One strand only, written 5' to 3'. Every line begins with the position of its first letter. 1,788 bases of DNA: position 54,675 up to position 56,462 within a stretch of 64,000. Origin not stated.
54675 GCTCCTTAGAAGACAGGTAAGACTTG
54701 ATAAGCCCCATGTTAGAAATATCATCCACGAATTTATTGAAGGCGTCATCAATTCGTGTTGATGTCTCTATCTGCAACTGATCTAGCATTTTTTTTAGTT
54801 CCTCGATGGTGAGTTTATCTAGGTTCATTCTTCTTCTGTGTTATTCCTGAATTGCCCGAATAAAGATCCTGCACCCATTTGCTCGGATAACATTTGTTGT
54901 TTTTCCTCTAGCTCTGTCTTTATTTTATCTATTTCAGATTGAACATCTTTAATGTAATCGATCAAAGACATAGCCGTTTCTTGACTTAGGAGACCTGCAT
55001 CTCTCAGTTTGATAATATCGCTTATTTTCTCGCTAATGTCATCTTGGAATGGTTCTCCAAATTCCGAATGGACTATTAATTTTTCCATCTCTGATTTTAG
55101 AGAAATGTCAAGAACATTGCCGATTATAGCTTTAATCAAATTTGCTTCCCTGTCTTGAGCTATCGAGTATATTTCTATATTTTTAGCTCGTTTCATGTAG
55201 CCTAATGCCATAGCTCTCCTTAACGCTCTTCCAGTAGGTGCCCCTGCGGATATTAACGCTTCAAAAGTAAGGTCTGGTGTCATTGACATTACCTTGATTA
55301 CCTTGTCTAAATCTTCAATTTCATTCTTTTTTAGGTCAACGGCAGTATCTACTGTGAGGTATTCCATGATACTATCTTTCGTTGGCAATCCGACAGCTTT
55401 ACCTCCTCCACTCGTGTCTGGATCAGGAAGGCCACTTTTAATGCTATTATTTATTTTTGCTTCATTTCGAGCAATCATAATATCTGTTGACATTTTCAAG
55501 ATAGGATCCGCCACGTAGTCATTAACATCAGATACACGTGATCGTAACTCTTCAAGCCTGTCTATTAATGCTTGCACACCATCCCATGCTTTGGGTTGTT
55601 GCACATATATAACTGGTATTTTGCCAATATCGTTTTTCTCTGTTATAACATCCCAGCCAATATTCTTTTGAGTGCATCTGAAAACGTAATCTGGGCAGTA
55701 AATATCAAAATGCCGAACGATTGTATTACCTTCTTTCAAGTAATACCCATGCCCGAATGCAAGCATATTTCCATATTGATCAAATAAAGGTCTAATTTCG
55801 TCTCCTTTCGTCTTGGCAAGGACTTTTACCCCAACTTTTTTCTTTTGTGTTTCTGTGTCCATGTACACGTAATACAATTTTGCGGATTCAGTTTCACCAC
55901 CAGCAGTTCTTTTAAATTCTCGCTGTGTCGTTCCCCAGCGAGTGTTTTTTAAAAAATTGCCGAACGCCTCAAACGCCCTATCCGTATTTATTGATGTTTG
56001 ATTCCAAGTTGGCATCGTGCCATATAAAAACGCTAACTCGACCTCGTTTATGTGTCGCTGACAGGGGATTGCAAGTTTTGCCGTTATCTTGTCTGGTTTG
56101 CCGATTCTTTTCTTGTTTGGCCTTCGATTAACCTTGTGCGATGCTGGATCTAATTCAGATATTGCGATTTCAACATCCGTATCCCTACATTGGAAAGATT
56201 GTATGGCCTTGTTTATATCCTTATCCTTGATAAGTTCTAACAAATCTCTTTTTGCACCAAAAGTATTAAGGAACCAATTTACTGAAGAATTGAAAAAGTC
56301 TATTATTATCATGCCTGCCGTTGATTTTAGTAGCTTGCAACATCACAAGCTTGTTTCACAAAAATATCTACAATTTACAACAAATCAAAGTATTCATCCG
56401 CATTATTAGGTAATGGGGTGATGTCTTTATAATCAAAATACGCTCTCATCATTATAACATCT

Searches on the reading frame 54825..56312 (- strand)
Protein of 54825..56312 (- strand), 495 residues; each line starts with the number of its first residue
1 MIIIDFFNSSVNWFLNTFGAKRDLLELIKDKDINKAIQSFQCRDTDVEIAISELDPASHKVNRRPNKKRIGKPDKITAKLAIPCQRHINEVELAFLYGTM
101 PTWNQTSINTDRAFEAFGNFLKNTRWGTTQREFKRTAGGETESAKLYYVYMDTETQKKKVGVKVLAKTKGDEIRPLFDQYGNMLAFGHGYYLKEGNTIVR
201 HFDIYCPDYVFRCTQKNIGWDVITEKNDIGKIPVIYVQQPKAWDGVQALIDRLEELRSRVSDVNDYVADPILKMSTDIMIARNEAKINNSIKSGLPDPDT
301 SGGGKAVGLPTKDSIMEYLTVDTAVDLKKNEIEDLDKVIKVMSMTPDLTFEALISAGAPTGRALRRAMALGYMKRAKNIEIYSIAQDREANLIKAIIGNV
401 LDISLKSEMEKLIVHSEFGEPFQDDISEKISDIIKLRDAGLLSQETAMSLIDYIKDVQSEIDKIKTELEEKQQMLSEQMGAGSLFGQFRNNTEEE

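Call 36: find_encoding_contigs(protein=window:54825-56312:-, flank=10000, max_places=4)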
Protein window:54825-56312:- (495 aa): 16 contigs read that carry it; 4 places shown.
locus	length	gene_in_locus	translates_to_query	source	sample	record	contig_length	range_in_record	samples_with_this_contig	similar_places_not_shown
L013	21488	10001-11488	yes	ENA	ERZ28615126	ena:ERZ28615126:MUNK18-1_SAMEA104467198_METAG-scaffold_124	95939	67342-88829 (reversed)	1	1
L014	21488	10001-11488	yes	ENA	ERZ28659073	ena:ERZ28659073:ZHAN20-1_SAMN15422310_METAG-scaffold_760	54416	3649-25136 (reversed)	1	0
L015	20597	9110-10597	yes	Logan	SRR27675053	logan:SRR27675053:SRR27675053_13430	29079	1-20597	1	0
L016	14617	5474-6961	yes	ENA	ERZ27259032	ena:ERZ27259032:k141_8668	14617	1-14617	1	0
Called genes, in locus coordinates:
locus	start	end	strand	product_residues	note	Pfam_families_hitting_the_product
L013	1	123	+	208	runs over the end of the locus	-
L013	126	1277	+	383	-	PF03864:Phage_cap_E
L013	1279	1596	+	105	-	PF20449:DUF6706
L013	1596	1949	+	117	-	-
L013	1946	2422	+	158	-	-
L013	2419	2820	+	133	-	-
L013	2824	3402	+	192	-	-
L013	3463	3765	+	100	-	-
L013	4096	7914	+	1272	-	PF20155:TMP_3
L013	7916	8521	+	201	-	PF03592:Terminase_2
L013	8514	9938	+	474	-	PF04466:Terminase_3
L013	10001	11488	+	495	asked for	PF05133:SPP1_portal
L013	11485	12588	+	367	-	-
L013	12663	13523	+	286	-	-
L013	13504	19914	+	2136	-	-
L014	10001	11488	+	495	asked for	PF05133:SPP1_portal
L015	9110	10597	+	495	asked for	PF05133:SPP1_portal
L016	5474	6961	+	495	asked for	PF05133:SPP1_portal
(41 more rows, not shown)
